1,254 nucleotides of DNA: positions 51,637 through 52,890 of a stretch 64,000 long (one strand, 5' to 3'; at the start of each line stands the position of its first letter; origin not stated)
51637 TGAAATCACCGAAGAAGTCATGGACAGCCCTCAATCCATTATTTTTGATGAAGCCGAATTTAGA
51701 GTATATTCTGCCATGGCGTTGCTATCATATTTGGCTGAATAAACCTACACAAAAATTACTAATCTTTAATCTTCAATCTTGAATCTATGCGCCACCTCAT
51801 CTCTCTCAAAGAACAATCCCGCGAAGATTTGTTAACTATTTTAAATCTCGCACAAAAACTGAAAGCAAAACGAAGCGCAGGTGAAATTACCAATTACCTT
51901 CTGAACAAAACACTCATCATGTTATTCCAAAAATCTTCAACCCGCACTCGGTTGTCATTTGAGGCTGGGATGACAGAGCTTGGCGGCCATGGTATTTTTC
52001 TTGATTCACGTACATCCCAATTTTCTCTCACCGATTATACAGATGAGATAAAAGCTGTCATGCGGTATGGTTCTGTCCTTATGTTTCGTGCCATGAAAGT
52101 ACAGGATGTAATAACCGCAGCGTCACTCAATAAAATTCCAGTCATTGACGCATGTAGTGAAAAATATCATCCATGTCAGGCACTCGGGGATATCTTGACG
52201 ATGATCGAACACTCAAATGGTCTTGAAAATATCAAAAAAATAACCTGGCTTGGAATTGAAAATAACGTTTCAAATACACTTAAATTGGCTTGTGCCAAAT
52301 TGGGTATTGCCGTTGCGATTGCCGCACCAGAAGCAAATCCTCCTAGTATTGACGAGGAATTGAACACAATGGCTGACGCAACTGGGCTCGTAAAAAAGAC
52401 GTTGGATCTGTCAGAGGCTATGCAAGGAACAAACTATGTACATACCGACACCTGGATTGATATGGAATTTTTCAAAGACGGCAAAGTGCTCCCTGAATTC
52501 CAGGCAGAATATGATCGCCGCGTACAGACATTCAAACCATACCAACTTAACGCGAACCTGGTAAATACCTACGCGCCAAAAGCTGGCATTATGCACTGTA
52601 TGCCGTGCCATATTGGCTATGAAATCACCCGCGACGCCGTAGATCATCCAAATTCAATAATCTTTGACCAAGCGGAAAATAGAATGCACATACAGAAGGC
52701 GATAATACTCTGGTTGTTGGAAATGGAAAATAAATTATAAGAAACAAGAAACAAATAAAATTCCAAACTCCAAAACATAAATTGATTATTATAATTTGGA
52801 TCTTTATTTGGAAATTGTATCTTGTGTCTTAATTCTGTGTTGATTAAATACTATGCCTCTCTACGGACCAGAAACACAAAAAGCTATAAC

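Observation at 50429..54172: A SpeH-like pyruvoyl decarboxylase, two OTCase-family paralogs and an aspartase/fumarase embedded in a pyr operon that lacks carAB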

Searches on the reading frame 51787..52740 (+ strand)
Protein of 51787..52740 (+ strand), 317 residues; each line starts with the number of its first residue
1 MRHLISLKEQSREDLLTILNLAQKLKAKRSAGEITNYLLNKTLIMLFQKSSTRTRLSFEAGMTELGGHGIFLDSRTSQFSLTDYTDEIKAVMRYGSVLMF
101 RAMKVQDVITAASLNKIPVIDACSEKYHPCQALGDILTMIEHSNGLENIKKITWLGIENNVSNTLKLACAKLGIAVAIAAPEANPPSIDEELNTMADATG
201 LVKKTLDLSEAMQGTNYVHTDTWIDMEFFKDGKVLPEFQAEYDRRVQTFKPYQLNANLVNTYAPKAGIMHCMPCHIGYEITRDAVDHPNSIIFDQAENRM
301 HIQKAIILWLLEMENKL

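Call 3: search_protein_families(library=pfam, proteins=[window:51787-52740:+])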
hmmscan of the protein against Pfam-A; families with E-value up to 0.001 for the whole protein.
window:51787-52740:+ (317 aa): 2 families
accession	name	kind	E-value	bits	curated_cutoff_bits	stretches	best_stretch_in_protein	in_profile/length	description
PF02729.26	OTCace_N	-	4.8e-37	127.8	29.9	1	2-141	1-148/148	Aspartate/ornithine carbamoyltransferase, carbamoyl-P binding domain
PF00185.30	OTCace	-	6.6e-37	127.4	29.4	1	150-310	3-157/157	Aspartate/ornithine carbamoyltransferase, Asp/Orn binding domain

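Call 4: search_protein_families(library=ncbifam, proteins=[window:51787-52740:+])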
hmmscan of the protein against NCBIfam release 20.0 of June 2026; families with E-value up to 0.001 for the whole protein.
window:51787-52740:+ (317 aa): 16 families
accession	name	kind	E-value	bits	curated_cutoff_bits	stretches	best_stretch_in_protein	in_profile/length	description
NF001986.0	PRK00779.1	subfamily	2.7e-85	286.2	306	1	1-312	5-305/307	ornithine carbamoyltransferase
TIGR00658.1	orni_carb_tr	equivalog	5.1e-82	275.5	280.85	1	2-311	1-303/304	ornithine carbamoyltransferase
NF011379.0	PRK14804.1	equivalog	1.7e-81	273.8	373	1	2-312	7-310/311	ornithine carbamoyltransferase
NF011380.0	PRK14805.1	equivalog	1.8e-63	214.4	421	1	1-312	1-301/302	ornithine carbamoyltransferase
TIGR04384.1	putr_carbamoyl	exception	2.6e-62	210.8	500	1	3-314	1-310/330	putrescine carbamoyltransferase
NF002470.0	PRK01713.1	equivalog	5.6e-45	154.2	545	1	2-274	8-277/334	ornithine carbamoyltransferase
NF003286.0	PRK04284.1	subfamily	3.6e-43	147.9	515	1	2-308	7-327/332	ornithine carbamoyltransferase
NF009213.0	PRK12562.1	subfamily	1.8e-36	126.2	559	1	2-308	7-329/334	ornithine carbamoyltransferase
NF003384.0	PRK04523.1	equivalog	1.2e-34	119.8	288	2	81-312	102-334/336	N-acetylornithine carbamoyltransferase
NF002032.1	PRK00856.1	equivalog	1.7e-34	119.4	263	1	2-308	1-294/297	aspartate carbamoyltransferase catalytic subunit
TIGR00670.1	asp_carb_tr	equivalog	3.1e-33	115.2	236.95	1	2-311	1-303/304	aspartate carbamoyltransferase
NF006046.0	PRK08192.1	equivalog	3.1e-18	66.1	512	1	3-317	8-323/339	aspartate carbamoyltransferase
NF008853.0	PRK11891.1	equivalog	4.9e-15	55.1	560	1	3-316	90-403/430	aspartate carbamoyltransferase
TIGR03316.1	ygeW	equivalog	1.8e-11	43.6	500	1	8-276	25-332/391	knotted carbamoyltransferase YgeW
NF005538.0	PRK07200.1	equivalog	4.1e-11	42.5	453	1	8-231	28-280/396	knotted carbamoyltransferase YgeW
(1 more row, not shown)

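Call 21: search_solved_structures(query=window:51787-52737:+, show_alignments=3, max_evalue=1e-20)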
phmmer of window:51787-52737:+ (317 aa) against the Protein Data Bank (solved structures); distinct sequences matched with E-value up to 1e-20: 34.
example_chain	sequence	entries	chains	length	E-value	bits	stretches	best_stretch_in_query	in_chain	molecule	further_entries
4oh7_A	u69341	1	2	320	2.5e-57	197.3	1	2-312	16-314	Ornithine carbamoyltransferase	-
1a1s_A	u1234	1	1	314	2.5e-56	194.1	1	2-309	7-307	ORNITHINE CARBAMOYLTRANSFERASE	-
1pvv_A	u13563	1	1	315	2.5e-56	194.1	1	2-309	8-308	Ornithine carbamoyltransferase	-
7x99_A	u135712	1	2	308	3e-55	190.5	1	1-313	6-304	ornithine carbamoyltransferase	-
4nf2_A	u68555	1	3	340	1.5e-51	178.4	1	3-312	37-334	Ornithine carbamoyltransferase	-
4ep1_A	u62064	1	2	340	1.5e-51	178.4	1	3-312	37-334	Ornithine carbamoyltransferase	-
2i6u_A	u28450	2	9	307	7.2e-50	172.9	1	11-313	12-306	Ornithine carbamoyltransferase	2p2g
7nnf_A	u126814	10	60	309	7.4e-50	172.8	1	12-313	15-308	Ornithine carbamoyltransferase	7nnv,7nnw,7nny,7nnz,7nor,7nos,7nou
4f2g_A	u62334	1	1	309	2.1e-49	171.3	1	1-311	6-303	Ornithine carbamoyltransferase 1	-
3gd5_A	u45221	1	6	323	3e-49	170.8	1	4-310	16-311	Ornithine carbamoyltransferase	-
8qeu_A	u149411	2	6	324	5.5e-47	163.4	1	11-311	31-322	Ornithine transcarbamylase, chloroplastic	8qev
3tpf_A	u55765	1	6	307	1.9e-46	161.7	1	1-310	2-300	Ornithine carbamoyltransferase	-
2ef0_A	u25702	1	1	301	2.3e-46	161.4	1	11-311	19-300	Ornithine carbamoyltransferase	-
1vlv_A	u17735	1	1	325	9.1e-45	156.1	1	2-308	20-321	Ornithine carbamoyltransferase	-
1dxh_A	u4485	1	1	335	3.2e-44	154.3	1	2-277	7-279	ORNITHINE CARBAMOYLTRANSFERASE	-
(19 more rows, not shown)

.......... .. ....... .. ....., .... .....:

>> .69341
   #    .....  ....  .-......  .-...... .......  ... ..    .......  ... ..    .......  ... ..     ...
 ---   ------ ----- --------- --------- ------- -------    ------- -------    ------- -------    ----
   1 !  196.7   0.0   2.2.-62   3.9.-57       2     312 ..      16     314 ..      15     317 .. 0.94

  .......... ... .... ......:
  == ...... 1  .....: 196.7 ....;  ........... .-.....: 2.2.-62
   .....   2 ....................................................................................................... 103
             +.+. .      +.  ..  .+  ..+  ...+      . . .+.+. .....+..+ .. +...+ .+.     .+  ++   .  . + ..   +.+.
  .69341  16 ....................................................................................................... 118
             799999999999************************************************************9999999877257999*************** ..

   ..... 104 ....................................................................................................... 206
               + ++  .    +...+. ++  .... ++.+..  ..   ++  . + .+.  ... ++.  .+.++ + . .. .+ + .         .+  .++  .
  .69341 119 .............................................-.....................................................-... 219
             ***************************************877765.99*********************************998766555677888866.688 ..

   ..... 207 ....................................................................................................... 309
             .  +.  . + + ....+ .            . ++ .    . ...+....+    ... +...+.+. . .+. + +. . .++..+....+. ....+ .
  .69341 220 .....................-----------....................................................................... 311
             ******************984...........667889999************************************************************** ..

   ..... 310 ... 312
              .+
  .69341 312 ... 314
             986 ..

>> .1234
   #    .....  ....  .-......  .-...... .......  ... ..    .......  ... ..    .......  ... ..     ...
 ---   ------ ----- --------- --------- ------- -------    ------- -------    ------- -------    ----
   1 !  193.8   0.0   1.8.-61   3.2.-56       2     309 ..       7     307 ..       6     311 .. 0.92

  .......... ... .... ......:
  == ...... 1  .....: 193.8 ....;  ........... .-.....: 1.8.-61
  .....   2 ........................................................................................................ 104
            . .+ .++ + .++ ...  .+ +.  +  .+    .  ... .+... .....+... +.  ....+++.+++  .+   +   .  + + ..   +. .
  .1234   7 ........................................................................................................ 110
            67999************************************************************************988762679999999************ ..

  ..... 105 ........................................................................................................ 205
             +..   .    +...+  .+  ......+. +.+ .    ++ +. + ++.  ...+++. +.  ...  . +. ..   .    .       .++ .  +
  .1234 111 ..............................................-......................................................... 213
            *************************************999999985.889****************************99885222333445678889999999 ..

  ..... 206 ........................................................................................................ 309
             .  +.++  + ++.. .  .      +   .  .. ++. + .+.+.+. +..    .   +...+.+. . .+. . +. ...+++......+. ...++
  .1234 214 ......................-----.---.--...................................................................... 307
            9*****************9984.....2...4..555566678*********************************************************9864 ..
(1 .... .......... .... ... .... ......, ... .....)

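Call 32: find_homologous_proteins(query=window:51787-52737:+)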
Query window:51787-52737:+ (317 aa): 7468 proteins with E <= 0.001 among 8000 candidates; the best 120 are listed.
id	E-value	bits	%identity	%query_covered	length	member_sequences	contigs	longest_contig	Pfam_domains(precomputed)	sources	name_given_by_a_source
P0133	8.1e-209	710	100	100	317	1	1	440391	PF00185.31,PF02729.27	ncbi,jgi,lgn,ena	ncbi:MAG: ornithine carbamoyltransferase [Candidatus Magasanikbacteria bacterium]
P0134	2.9e-180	616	85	99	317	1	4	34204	PF00185.31,PF02729.27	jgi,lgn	-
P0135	2.5e-177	606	83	99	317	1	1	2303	PF00185.31,PF02729.27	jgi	-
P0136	2.2e-175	600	81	100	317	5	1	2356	PF00185.31,PF02729.27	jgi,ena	-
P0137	3.5e-175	599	82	99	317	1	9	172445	PF00185.31,PF02729.27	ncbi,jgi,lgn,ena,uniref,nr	ncbi:MAG: ornithine carbamoyltransferase [Candidatus Magasanikbacteria bacterium GW2011_GWC2_34_16]|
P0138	4.5e-175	599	83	100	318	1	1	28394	PF00185.31,PF02729.27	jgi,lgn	jgi:ornithine carbamoyltransferase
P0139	6.3e-175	598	82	99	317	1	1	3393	PF00185.31,PF02729.27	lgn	-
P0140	2.0e-173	593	82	100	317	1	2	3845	PF00185.31,PF02729.27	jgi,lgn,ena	-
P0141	2.2e-173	593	82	100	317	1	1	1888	PF00185.31,PF02729.27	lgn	-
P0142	2.5e-173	593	83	98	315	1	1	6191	PF00185.31,PF02729.27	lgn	-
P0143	1.0e-172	591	82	100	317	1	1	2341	PF00185.31,PF02729.27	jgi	-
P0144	1.5e-172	590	81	99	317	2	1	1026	PF00185.31,PF02729.27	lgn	-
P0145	2.0e-171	587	81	100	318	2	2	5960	PF00185.31,PF02729.27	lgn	-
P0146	8.2e-171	585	81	100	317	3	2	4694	PF00185.31,PF02729.27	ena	-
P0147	2.8e-170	583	79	100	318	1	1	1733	PF00185.31,PF02729.27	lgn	-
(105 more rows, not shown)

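Call 33: find_related_loci(query=window:51787-52737:+, collection=genome_contigs, flank=10000)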
Query window:51787-52737:+ (317 aa) in genome_contigs; peptide patterns used: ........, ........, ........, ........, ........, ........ (x = any residue, [..] = any of these).
278 stretches matched a pattern; 190 encode a relative of the query (tblastn E <= 1e-3); the best 80 are kept; 80 distinct loci.
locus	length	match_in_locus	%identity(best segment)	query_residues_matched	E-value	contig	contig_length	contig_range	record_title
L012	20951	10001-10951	81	1-317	0e+0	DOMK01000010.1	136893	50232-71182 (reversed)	MAG TPA_asm: Candidatus Magasanikbacteria bacterium isolate UBA11710 contig_11360, whole genome shotgun sequence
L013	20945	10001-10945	82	1-315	0e+0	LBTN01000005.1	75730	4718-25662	MAG: Candidatus Magasanikbacteria bacterium GW2011_GWA2_37_8 US58_C0005, whole genome shotgun sequence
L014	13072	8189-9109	83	1-307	0e+0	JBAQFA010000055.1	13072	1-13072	MAG: Candidatus Magasanikiibacteriota bacterium isolate MFD12003_ilm_asm_bin64 k127_164969, whole genome shotgun sequenc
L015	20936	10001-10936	77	1-312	4e-174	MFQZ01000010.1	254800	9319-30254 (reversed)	MAG: Candidatus Magasanikbacteria bacterium RIFOXYC2_FULL_42_28 rifoxyc2_full_scaffold_83, whole genome shotgun sequence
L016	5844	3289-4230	78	1-314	3e-176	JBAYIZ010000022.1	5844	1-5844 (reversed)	MAG: Candidatus Magasanikiibacteriota bacterium isolate SO_2016_GW1_43 scaffold26287_OW334_2016, whole genome shotgun se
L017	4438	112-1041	79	1-312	3e-178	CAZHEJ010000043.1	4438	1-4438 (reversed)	MAG TPA_asm: uncultured Gammaproteobacteria bacterium isolate binchicken_co266_196 genome assembly, contig: NODE_49666_l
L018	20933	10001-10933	78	1-311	6e-173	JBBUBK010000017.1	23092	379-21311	MAG: Patescibacteria group bacterium isolate H52-bin026_1 H52_bin026_1_000000000017, whole genome shotgun sequence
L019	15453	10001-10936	76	1-312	4e-172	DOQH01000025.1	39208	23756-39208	MAG TPA_asm: Candidatus Magasanikbacteria bacterium isolate UBA10142 contig_28814, whole genome shotgun sequence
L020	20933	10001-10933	76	1-311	4e-171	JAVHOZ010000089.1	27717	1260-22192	MAG: Candidatus Magasanikbacteria bacterium isolate WB02no2_37_9 NODE_911_length_27717_cov_5.765888, whole genome shotgu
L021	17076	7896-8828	77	1-311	7e-171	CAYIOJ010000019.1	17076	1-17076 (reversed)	MAG TPA_asm: uncultured Gammaproteobacteria bacterium isolate ERP119705_co24_904 genome assembly, contig: NODE_3932_leng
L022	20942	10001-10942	74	1-314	7e-171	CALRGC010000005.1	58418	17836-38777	MAG: Candidatus Magasanikbacteria bacterium isolate Ike-150m-44 genome assembly, contig: Ike-150-c187, whole genome shot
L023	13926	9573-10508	75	1-312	3e-170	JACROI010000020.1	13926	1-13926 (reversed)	MAG: Candidatus Magasanikbacteria bacterium isolate NC_groundwater_1957_Pr3_S-0.2um_43_6 scaffold_144909, whole genome s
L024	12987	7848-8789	76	1-314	4e-170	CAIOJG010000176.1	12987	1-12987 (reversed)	MAG: Candidatus Magasanikbacteria bacterium isolate AM_bin-3693 genome assembly, contig: bin-3693:176/190, whole genome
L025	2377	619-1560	75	1-314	0e+0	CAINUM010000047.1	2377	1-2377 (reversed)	MAG: Candidatus Magasanikbacteria bacterium isolate Kiruna_bin-08293 genome assembly, contig: bin-08293:047/107, whole g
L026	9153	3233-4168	75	1-312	1e-168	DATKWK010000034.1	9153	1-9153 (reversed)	MAG TPA_asm: Candidatus Bathyarchaeia archaeon isolate SMAG_U14161 k141_3304873, whole genome shotgun sequence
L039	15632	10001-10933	74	1-311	8e-164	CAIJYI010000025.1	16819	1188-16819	uncultured bacterium isolate KR_bin-0332 genome assembly, contig: bin-0332:25/45, whole genome shotgun sequence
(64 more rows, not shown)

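Call 69: search_protein_families(library=ncbifam, max_evalue=0.00001, proteins=[L039:5860-7179:+, L014:3061-3981:+, L012:6883-7824:+, L016:4407-5600:+, L022:13215-14288:+, L026:1021-2244:+])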
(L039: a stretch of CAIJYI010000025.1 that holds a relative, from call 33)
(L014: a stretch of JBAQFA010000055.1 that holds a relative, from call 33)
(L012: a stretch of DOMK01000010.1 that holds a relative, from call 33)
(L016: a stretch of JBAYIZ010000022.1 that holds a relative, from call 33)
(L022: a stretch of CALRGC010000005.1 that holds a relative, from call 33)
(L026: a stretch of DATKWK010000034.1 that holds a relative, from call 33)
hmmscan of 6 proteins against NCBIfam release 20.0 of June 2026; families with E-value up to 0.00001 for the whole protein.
L039:5860-7179:+ (440 aa): 0 families

L014:3061-3981:+ (307 aa): 1 family
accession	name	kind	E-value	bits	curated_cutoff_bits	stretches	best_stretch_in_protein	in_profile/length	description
NF052232.1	Arg_dihydro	equivalog_domain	9.5e-06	25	450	0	89-302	62-264/266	arginine dihydrolase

L012:6883-7824:+ (314 aa): 11 families
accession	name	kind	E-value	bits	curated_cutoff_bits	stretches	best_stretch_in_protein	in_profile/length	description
NF009007.0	PRK12352.1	subfamily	4.7e-125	416.7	266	1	1-313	1-314/316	carbamate kinase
TIGR00746.1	arcC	equivalog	8.4e-123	409.3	358.25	1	3-313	1-308/309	carbamate kinase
NF009008.0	PRK12354.1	subfamily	5.6e-102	341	361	1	4-313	2-299/308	carbamate kinase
NF006926.0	PRK09411.1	equivalog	3.6e-77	259.5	416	1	3-313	2-296/297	carbamate kinase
TIGR00761.1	argB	equivalog_domain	1.1e-12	48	151.3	1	174-294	123-231/231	acetylglutamate kinase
TIGR02076.1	pyrH_arch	equivalog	2.2e-08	34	158.05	1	208-298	111-203/222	UMP kinase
NF010661.0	PRK14058.1-3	equivalog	1.3e-07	31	251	1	152-313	118-271/283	acetylglutamate/acetylaminoadipate kinase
NF040647.1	IPPK_Arch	equivalog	3.1e-07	29.9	120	0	171-312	116-259/259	isopentenyl phosphate kinase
NF010662.0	PRK14058.1-4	equivalog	6.2e-07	28.9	194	1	171-313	133-262/264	[LysW]-aminoadipate/[LysW]-glutamate kinase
TIGR01027.1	proB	equivalog_domain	2.3e-06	27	186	0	195-307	124-245/363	glutamate 5-kinase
NF010659.0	PRK14058.1-1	equivalog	4.7e-06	25.9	223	1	192-310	147-264/267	[LysW]-aminoadipate kinase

L016:4407-5600:+ (398 aa): 7 families
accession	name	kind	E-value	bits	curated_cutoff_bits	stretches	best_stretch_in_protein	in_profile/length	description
TIGR01048.1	lysA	equivalog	4.6e-59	200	297.9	1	33-393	11-391/417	diaminopimelate decarboxylase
NF006515.0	PRK08961.1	equivalog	5.3e-35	120.6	802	1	45-397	501-859/861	bifunctional aspartate kinase/diaminopimelate decarboxylase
TIGR03099.1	dCO2ase_PEP1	hypoth_equivalog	2.2e-33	115.9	478.45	1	36-386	13-385/398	pyridoxal-dependent decarboxylase, exosortase A system-associated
NF052544.1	OrLyDeCDokD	equivalog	7.4e-19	67.7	700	1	35-398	28-438/461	ornithine/lysine decarboxylase DokD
NF041039.1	FslC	exception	7.4e-15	54.7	500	1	33-385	14-391/418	rhizoferrin biosystnesis N-citrylornithine decarboxylase FslC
TIGR01273.1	speA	equivalog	7.2e-08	31.4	624.1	1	178-252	214-290/624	arginine decarboxylase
NF003763.0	PRK05354.1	equivalog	3.5e-07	29.2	369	1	178-253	222-299/636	biosynthetic arginine decarboxylase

L022:13215-14288:+ (358 aa): 5 families
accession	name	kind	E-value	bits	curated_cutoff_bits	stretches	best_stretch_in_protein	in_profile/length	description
TIGR03330.1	SAM_DCase_Bsu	equivalog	1.6e-33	115.4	75.65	1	21-129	3-112/112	adenosylmethionine decarboxylase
NF002010.0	PRK00811.1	equivalog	1.9e-30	106.1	260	1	131-351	4-234/287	polyamine aminopropyltransferase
TIGR00417.1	speE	equivalog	9e-24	84.2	249.55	1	136-349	3-212/271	spermidine synthase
NF002956.0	PRK03612.1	equivalog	3e-18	65.5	472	1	132-321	228-425/522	polyamine aminopropyltransferase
NF002435.0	PRK01581.1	equivalog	2e-11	43.6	537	1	156-316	103-264/374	polyamine aminopropyltransferase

L026:1021-2244:+ (408 aa): 14 families
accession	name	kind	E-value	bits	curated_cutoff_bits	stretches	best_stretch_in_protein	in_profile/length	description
NF005538.0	PRK07200.1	equivalog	3e-180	599.5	453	1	18-405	6-393/396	knotted carbamoyltransferase YgeW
TIGR03316.1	ygeW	equivalog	4.1e-177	588.9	500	1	19-403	4-388/391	knotted carbamoyltransferase YgeW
TIGR00658.1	orni_carb_tr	equivalog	8.5e-32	110.5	280.85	1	33-382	1-298/304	ornithine carbamoyltransferase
NF001986.0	PRK00779.1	subfamily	9.1e-30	103.8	306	1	31-365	4-282/307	ornithine carbamoyltransferase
NF003384.0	PRK04523.1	equivalog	7.1e-29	100.9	288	1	33-344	4-296/336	N-acetylornithine carbamoyltransferase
TIGR04384.1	putr_carbamoyl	exception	7.5e-26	91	500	1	34-345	1-271/330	putrescine carbamoyltransferase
NF003286.0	PRK04284.1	subfamily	1.9e-22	79.8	515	1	32-344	6-276/332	ornithine carbamoyltransferase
TIGR00670.1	asp_carb_tr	equivalog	3e-17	62.7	236.95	1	37-296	5-234/304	aspartate carbamoyltransferase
NF011380.0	PRK14805.1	equivalog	7.8e-17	61.3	421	1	69-345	36-264/302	ornithine carbamoyltransferase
NF002032.1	PRK00856.1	equivalog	1.3e-16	60.7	263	1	35-280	3-215/297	aspartate carbamoyltransferase catalytic subunit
NF002470.0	PRK01713.1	equivalog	2.7e-16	59.9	545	1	34-345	9-278/334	ornithine carbamoyltransferase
NF009213.0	PRK12562.1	subfamily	8.4e-15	55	559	1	31-344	5-277/334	ornithine carbamoyltransferase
NF008853.0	PRK11891.1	equivalog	1.5e-11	43.5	560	1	44-280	100-315/430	aspartate carbamoyltransferase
NF006046.0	PRK08192.1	equivalog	1.9e-10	40.5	512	1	51-280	25-233/339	aspartate carbamoyltransferase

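Call 73: search_solved_structures(query=L039:5860-7179:+, max_evalue=0.01)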
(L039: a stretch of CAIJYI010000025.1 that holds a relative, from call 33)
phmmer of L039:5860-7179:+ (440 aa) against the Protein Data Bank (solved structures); distinct sequences matched with E-value up to 0.01: 2.
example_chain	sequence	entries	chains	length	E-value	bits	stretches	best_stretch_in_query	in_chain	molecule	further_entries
9sxb_A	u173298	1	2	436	1.1e-07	34.5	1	68-323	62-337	Cyclic 2,3-diphosphoglycerate synthetase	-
2hf8_A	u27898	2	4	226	0.0095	18.2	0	240-298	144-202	Probable hydrogenase nickel incorporation protein hypB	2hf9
